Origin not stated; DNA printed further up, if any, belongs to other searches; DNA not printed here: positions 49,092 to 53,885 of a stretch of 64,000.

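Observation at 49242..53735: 1497-aa secreted protein built mostly from an ER/K-rich single-alpha-helix-like rod, with no evident catalytic domain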

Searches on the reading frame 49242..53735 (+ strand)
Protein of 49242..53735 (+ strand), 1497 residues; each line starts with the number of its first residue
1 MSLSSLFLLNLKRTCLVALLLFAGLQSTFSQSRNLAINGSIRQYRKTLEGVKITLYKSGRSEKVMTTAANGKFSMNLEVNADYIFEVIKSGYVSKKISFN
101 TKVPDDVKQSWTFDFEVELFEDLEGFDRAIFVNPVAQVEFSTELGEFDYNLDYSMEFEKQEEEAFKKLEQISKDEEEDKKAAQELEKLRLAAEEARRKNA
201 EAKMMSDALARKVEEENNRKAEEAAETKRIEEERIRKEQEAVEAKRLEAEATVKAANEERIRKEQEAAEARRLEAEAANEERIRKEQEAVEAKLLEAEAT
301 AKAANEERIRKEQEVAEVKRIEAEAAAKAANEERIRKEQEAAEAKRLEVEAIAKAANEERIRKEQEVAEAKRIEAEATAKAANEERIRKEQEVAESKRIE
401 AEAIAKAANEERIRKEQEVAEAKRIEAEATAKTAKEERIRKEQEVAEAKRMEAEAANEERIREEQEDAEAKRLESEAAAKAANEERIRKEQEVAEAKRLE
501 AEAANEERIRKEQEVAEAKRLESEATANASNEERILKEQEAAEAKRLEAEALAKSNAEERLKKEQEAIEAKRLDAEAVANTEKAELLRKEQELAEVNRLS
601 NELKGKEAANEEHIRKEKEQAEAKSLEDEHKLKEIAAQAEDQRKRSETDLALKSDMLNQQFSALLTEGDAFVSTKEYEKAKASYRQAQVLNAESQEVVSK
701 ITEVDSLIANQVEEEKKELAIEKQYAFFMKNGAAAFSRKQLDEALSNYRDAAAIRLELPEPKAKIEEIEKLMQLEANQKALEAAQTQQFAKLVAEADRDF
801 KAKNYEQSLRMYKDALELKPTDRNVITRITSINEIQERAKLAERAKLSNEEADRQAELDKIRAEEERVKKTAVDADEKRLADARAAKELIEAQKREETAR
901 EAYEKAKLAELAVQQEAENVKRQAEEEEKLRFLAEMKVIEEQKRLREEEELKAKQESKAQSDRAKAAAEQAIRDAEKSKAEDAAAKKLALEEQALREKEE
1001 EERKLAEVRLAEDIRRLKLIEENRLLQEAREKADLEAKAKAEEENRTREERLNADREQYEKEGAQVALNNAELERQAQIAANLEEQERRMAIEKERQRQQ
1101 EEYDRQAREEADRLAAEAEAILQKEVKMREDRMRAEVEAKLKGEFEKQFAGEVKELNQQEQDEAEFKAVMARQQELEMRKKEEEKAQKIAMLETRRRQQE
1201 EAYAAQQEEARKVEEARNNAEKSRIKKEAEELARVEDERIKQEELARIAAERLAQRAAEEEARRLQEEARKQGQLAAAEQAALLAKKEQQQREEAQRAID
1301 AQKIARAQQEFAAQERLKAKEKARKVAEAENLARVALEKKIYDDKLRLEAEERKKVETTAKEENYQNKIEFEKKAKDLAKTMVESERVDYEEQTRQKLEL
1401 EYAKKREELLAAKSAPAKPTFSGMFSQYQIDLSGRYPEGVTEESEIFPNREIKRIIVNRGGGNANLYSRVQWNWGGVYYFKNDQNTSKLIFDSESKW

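Call 3: search_protein_families(library=pfam, proteins=[window:49242-53735:+], max_evalue=1)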
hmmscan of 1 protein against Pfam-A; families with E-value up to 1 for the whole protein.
window:49242-53735:+ (1497 aa): 5 families
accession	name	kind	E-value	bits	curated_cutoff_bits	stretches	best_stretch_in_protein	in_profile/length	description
PF13414.12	TPR_11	-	0.00038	20.5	26.8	1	668-693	1-26/42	TPR repeat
PF13620.12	CarboxypepD_reg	-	0.002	18.8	32.3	1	37-101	2-69/82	Carboxypeptidase regulatory-like domain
PF22902.2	NOMO1-like_9th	-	0.02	15.1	27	1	37-97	5-65/75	BOS complex subunit NOMO1-like, beta sandwich domain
PF00515.34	TPR_1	-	0.031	14.5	27.8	1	800-822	12-34/34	Tetratricopeptide repeat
PF13715.12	CarbopepD_reg_2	-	0.098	13.1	32.2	1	39-102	3-65/88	CarboxypepD_reg-like domain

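Call 4: search_protein_families(library=ncbifam, proteins=[window:49242-53735:+], max_evalue=1)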
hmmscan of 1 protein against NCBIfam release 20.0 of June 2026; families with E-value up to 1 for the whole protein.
window:49242-53735:+ (1497 aa): 0 families

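Call 9: find_homologous_proteins(query=window:49242-53735:+, max_evalue=0.00001)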
Query window:49242-53735:+ (1497 aa): 100 proteins with E <= 0.00001 among 8000 candidates.
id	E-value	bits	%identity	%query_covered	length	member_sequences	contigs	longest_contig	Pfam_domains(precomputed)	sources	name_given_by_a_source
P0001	1.1e-143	499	44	14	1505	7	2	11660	PF13414.13,PF00515.35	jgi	jgi:hypothetical protein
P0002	1.1e-88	317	38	10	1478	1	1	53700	PF13414.13,PF00515.35,PF13181.13,PF07719.24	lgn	-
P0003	2.6e-87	312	46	11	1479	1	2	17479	PF13414.13,PF00515.35,PF13181.13,PF07719.24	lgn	-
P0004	1.1e-86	310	44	13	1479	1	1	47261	PF13414.13,PF00515.35,PF07719.24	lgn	-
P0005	7.3e-86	308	37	10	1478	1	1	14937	PF13414.13,PF00515.35,PF13424.13,PF13181.13,PF07719.24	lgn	-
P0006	4.2e-58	216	29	12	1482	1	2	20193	PF14559.13,PF13414.13,PF13371.13,PF00515.35,PF13424.13,PF13432.13,PF13428.13,PF13181.13,PF07719.24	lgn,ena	-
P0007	1.6e-57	214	34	9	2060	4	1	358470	PF13715.13,PF00515.35,PF13620.13,PF13181.13,PF07719.24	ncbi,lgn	ncbi:MAG: hypothetical protein RH916_00450 [Vicingaceae bacterium]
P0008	1.9e-51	194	31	10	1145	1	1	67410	PF10952.16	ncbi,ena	-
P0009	2.2e-51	193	38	7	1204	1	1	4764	PF10952.16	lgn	-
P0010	1.2e-49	188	31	13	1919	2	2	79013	PF13414.13,PF07719.24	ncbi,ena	-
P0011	1.5e-48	184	27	11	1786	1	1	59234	PF13414.13,PF00515.35,PF10952.16,PF13428.13,PF13181.13,PF07719.24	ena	-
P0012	3.1e-48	183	26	10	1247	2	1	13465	PF25575.1,PF10952.16,PF24343.2,PF13620.13,PF00903.32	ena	-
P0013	3.5e-47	179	31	9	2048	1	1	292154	PF13715.13,PF13414.13,PF13620.13,PF07719.24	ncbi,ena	-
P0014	6.7e-47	179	32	10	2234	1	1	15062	PF10952.16,PF13176.13,PF07719.24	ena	-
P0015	7.9e-46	175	34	8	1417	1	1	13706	PF13414.13,PF00515.35,PF10952.16,PF13424.13,PF13176.13,PF07719.24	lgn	-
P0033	8.6e-35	138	30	11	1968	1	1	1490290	PF13414.13,PF00515.35,PF13620.13,PF07719.24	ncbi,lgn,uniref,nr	ncbi:Carboxypeptidase regulatory-like domain-containing protein [Lishizhenia tianjinensis]|uniref:Ca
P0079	7.2e-12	63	36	10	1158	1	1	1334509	-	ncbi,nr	ncbi:MAG: hypothetical protein POELPBGB_02689 [Bacteroidia bacterium]|nr:hypothetical protein [Bacte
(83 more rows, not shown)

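Call 11: find_encoding_contigs(protein=window:49242-53735:+, flank=10000, max_places=4)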
Protein window:49242-53735:+ (1497 aa): 2 contigs read that carry it; 1 place shown.
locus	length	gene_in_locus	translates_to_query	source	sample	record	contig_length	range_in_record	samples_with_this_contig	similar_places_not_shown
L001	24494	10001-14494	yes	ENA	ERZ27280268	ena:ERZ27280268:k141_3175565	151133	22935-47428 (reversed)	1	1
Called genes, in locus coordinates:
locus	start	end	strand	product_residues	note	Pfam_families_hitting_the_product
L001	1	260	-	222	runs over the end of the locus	PF14595:Thioredoxin_9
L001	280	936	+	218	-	PF05430:Methyltransf_30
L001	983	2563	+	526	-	PF00009:GTP_EFTU, PF01926:MMR_HSR1, PF22042:EF-G_D2, PF03144:GTP_EFTU_D2 (faint), PF16658:RF3_C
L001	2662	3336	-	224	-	PF00027:cNMP_binding, PF13545:HTH_Crp_2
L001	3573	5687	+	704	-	PF05572:Peptidase_M43, PF00801:PKD, PF18911:PKD_4, PF18962:Por_Secre_tail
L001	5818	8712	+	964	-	PF18962:Por_Secre_tail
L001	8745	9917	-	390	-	PF01946:Thi4 (weak), PF01266:DAO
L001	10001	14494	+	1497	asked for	-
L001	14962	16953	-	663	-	PF07676:PD40 (weak), PF00691:OmpA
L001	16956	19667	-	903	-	PF05170:AsmA, PF05359:DUF748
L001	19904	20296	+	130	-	-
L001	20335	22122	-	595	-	PF02225:PA, PF18962:Por_Secre_tail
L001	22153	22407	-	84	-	PF01713:Smr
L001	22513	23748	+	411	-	PF01979:Amidohydro_1, PF07969:Amidohydro_3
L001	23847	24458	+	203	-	PF21176:RecR_HhH, PF02132:RecR_ZnF, PF01751:Toprim (weak), PF13662:Toprim_4, PF21175:RecR_C (weak)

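Call 12: find_encoding_contigs(protein=P0001, flank=10000, max_places=4)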
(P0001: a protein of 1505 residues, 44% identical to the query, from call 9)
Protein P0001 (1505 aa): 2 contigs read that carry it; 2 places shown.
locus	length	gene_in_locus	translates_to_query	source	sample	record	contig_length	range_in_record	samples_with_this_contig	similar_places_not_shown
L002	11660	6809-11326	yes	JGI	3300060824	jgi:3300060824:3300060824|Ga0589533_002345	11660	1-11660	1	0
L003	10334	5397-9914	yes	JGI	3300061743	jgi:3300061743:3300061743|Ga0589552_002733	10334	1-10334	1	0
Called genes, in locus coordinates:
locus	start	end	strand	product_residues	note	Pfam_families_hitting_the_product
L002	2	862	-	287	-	?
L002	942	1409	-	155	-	PF20001:DUF6428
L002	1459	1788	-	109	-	PF09339:HTH_IclR (faint), PF12840:HTH_20, PF01022:HTH_5, PF13412:HTH_24 (weak)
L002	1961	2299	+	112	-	PF05154:TM2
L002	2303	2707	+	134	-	PF10825:DUF2752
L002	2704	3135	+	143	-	PF09685:MamF_MmsF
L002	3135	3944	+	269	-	PF01435:Peptidase_M48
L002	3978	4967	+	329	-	PF03308:MeaB, PF00009:GTP_EFTU (faint), PF02492:cobW (faint)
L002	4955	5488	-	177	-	PF25589:DUF7935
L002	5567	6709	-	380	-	PF01266:DAO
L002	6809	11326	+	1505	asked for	PF13414:TPR_11 (faint), PF00515:TPR_1 (faint)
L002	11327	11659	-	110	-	?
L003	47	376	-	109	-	PF09339:HTH_IclR (faint), PF12840:HTH_20, PF01022:HTH_5, PF13412:HTH_24 (weak)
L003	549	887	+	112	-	PF05154:TM2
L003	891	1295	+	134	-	PF10825:DUF2752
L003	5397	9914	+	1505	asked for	PF13414:TPR_11 (faint), PF00515:TPR_1 (faint)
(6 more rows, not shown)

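Call 13: find_encoding_contigs(protein=P0007, flank=8000, max_places=1)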
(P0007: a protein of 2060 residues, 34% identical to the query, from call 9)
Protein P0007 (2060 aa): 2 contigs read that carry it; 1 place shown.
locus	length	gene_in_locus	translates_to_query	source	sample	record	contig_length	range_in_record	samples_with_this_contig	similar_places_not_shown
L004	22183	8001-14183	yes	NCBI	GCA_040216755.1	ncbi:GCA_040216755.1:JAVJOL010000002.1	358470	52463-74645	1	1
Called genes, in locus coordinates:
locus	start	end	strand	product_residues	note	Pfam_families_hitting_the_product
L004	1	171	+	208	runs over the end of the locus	-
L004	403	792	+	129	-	PF01381:HTH_3, PF13560:HTH_31 (weak)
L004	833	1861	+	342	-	PF01180:DHO_dh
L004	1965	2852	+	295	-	-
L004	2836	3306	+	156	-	-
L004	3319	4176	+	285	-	PF00682:HMGL-like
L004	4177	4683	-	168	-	-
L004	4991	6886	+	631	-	PF07715:Plug (weak), PF00593:TonB_dep_Rec_b-barrel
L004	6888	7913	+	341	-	PF16819:DUF5074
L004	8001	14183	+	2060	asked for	PF13620:CarboxypepD_reg, PF13715:CarbopepD_reg_2 (weak), PF00515:TPR_1 (faint), PF07719:TPR_2 (faint), PF13181:TPR_8 (faint)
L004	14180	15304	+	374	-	PF01497:Peripla_BP_2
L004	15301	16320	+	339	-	PF01032:FecCD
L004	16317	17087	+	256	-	PF00005:ABC_tran, PF02463:SMC_N (faint), PF13175:AAA_15 (faint), PF13304:AAA_21 (weak)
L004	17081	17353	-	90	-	-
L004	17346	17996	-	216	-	PF02630:SCO1-SenC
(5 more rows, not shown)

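Call 14: find_encoding_contigs(protein=P0033, flank=8000, max_places=1)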
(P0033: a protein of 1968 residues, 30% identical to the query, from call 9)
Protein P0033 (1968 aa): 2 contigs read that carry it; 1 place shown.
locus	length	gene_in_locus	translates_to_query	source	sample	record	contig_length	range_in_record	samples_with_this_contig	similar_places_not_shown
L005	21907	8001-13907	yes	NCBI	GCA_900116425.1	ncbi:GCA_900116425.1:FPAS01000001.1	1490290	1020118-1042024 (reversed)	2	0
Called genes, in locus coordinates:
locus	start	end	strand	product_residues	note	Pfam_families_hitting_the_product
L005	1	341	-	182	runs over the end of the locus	-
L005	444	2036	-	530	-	-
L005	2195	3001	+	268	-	-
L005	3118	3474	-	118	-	PF03544:TonB_C (weak)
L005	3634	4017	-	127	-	PF11236:DUF3037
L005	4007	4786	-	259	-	PF20613:HipA_2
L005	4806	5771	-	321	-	PF13593:SBF_like, PF01758:SBF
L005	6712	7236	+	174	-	PF13238:AAA_18 (weak), PF13671:AAA_33 (faint), PF01202:SKI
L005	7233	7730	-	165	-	PF00156:Pribosyltran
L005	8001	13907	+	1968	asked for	PF13620:CarboxypepD_reg, PF00515:TPR_1 (faint), PF07719:TPR_2 (faint), PF13414:TPR_11 (faint)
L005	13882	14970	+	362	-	PF02424:ApbE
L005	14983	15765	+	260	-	PF03741:TerC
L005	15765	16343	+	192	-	-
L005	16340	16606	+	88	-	PF04359:DUF493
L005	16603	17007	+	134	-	PF13860:FlgD_ig (weak), PF18962:Por_Secre_tail (weak)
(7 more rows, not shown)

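Call 15: find_encoding_contigs(protein=P0079, flank=8000, max_places=1)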
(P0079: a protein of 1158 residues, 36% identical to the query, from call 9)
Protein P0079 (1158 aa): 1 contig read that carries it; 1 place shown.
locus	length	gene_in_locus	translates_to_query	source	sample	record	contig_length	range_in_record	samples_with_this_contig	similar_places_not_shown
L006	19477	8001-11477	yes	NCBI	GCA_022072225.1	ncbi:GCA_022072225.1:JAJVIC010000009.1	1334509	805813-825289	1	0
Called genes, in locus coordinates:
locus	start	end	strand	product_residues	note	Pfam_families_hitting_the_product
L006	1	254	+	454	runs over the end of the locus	PF00364:Biotin_lipoyl, PF25917:BSH_RND (weak), PF25997:BSH_YhbJ (weak), PF26018:BSH_RND_rel (faint), PF02817:E3_binding, PF00198:2-oxoacid_dh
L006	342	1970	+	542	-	PF13432:TPR_16 (weak), PF07676:PD40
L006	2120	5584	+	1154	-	PF07676:PD40 (weak), PF26549:Tricorn_N (faint), PF07676:PD40 (weak), PF00691:OmpA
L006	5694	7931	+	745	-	PF07676:PD40 (weak), PF00691:OmpA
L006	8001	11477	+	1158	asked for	-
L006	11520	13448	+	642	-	PF13414:TPR_11 (faint), PF13432:TPR_16 (faint), PF07676:PD40 (weak)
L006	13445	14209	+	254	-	PF00929:RNase_T, PF20600:ExoX-like_C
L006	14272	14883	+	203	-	PF01557:FAA_hydrolase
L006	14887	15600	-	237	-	PF01596:Methyltransf_3 (weak), PF13489:Methyltransf_23 (weak), PF05175:MTS, PF01170:UPF0020 (weak), PF03602:Cons_hypoth95 (weak), PF06325:PrmA, PF13847:Methyltransf_31, PF13649:Methyltransf_25, +3 more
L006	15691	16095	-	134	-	PF24986:PRC_RimM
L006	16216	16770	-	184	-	PF00886:Ribosomal_S16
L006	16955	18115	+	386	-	-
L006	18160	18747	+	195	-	PF25084:LbH_EIF2B, PF25087:GMPPB_C (faint), PF00132:Hexapep, PF14602:Hexapep_2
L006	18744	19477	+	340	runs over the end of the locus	PF01408:GFO_IDH_MocA, PF03447:NAD_binding_3 (weak), PF02894:GFO_IDH_MocA_C, PF22725:GFO_IDH_MocA_C3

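Call 16: find_encoding_contigs(protein=P0002, flank=8000, max_places=1)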
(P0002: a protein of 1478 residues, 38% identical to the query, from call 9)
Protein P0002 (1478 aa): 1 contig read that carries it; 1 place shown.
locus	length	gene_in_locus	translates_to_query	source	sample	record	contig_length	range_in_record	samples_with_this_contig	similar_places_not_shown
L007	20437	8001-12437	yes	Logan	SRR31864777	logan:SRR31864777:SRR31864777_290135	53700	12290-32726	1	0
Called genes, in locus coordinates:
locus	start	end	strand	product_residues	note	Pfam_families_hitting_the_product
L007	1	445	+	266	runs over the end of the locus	PF13374:TPR_10 (faint), PF13414:TPR_11 (faint), PF13432:TPR_16 (faint), PF13428:TPR_14 (faint), PF13424:TPR_12 (weak), PF00515:TPR_1 (weak), PF07719:TPR_2 (weak), PF13181:TPR_8 (weak), +3 more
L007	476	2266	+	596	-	PF13584:BatD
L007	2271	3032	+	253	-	PF13414:TPR_11 (weak), PF13428:TPR_14 (faint), PF13432:TPR_16 (weak), PF14559:TPR_19 (weak), PF00515:TPR_1, PF07719:TPR_2, PF13414:TPR_11 (weak), PF08239:SH3_3 (weak), +1 more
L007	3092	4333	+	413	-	PF00324:AA_permease, PF03845:Spore_permease, PF13520:AA_permease_2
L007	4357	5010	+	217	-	PF12766:Pyridox_oxase_2 (weak), PF01243:PNPOx_N, PF10590:PNP_phzG_C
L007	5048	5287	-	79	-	-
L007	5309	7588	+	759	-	PF05572:Peptidase_M43, PF00801:PKD, PF18911:PKD_4, PF18962:Por_Secre_tail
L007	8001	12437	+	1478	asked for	PF00515:TPR_1 (faint), PF07719:TPR_2 (faint), PF13181:TPR_8 (faint), PF13414:TPR_11 (faint)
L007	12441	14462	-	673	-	PF00515:TPR_1 (weak), PF13414:TPR_11 (weak), PF00515:TPR_1, PF07719:TPR_2 (weak), PF13431:TPR_17, PF14559:TPR_19, PF00515:TPR_1, PF13424:TPR_12, +18 more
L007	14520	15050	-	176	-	PF01872:RibD_C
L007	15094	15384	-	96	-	-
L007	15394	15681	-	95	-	-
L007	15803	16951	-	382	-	PF09411:PagL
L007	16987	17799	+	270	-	-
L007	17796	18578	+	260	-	PF01503:PRA-PH (faint), PF03819:MazG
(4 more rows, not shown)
